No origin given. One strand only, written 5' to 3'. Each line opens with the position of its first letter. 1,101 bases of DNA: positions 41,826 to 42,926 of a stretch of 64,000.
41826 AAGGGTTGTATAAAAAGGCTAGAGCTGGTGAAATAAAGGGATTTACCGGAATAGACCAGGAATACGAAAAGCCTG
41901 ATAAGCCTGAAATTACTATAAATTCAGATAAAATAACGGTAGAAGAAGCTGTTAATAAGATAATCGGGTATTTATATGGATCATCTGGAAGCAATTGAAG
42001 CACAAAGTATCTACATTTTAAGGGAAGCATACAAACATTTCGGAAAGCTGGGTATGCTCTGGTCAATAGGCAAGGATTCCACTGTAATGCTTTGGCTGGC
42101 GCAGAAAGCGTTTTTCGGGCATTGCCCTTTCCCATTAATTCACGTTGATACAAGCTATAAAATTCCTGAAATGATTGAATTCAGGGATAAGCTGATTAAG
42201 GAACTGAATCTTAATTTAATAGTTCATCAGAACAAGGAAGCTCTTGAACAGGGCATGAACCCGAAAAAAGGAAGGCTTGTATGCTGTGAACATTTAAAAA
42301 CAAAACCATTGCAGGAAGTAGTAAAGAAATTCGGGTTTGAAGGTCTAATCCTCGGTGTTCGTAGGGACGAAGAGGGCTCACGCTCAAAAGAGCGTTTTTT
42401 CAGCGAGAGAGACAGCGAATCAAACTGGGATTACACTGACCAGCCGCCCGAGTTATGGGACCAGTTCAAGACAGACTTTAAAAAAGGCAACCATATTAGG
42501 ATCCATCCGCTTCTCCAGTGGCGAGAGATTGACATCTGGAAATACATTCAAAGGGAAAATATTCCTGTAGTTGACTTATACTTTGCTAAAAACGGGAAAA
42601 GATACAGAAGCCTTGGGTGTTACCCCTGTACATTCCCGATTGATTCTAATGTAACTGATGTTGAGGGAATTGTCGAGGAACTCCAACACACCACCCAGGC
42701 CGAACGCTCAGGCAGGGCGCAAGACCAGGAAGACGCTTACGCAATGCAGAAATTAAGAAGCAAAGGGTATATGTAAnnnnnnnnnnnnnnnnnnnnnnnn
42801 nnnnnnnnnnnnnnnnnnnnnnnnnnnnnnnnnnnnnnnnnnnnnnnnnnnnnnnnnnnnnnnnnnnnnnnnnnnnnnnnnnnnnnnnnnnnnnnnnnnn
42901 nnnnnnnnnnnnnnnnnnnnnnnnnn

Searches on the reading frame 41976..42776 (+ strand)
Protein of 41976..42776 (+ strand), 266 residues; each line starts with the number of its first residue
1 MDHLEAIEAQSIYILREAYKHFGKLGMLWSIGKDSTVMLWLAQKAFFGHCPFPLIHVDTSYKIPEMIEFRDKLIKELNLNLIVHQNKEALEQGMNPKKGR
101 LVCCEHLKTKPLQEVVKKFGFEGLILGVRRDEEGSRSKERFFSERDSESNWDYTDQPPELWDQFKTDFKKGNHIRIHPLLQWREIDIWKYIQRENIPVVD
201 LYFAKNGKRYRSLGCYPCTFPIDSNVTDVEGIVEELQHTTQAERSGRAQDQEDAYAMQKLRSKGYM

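Call 3: search_protein_families(library=pfam, proteins=[window:41976-42776:+], max_evalue=0.01)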
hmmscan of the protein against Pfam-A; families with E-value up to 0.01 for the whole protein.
window:41976-42776:+ (266 aa): 1 family
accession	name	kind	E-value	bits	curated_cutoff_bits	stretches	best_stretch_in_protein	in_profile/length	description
PF01507.26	PAPS_reduct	-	1.4e-46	159.2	22.5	1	26-220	3-174/175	Phosphoadenosine phosphosulfate reductase domain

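Call 4: search_protein_families(library=ncbifam, proteins=[window:41976-42776:+], max_evalue=0.001)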
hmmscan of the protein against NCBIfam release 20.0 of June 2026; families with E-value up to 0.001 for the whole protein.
window:41976-42776:+ (266 aa): 14 families
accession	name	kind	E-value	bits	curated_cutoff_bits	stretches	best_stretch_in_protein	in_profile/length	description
NF003587.0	PRK05253.1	subfamily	2.6e-112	375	195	2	1-206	6-213/301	sulfate adenylyltransferase subunit CysD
NF009214.0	PRK12563.1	equivalog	4.5e-87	292.4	413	2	1-206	21-228/317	sulfate adenylyltransferase subunit CysD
TIGR02039.1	CysD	subfamily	1.5e-84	284.1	396.6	2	4-206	1-205/294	sulfate adenylyltransferase, small subunit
NF002537.0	PRK02090.1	equivalog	5.7e-25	88.3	154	1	9-225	26-219/244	phosphoadenylyl-sulfate reductase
TIGR00434.1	cysH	subfamily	3e-17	63.2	165.1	2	170-225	143-194/214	phosophoadenylyl-sulfate reductase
NF006327.0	PRK08557.1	equivalog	4.7e-17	61.9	366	1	3-235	158-371/415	hypothetical protein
NF006351.0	PRK08576.1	equivalog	5.4e-17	61.5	290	1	2-219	216-402/436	hypothetical protein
TIGR02055.1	APS_reductase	subfamily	1.6e-16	60.7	235.3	2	165-230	118-179/194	adenylylsulfate reductase, thioredoxin dependent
NF010367.0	PRK13795.1-2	equivalog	1.4e-14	53.5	456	1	2-229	221-423/584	hypothetical protein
TIGR02057.1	PAPS_reductase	equivalog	3.8e-14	53.1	254.2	2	4-140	8-147/224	phosphoadenosine phosphosulfate reductase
NF010366.0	PRK13795.1-1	equivalog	3.3e-12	45.3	745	1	3-235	243-460/667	hypothetical protein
NF010368.0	PRK13795.1-3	equivalog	4e-09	35.3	588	1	7-232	231-431/635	hypothetical protein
NF010369.0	PRK13795.1-4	equivalog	2.6e-07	29.2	1086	1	16-219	244-429/633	hypothetical protein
TIGR00424.1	APS_reduc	equivalog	0.00019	20.2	553.2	0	51-227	140-304/464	5'-adenylylsulfate reductase, thioredoxin-independent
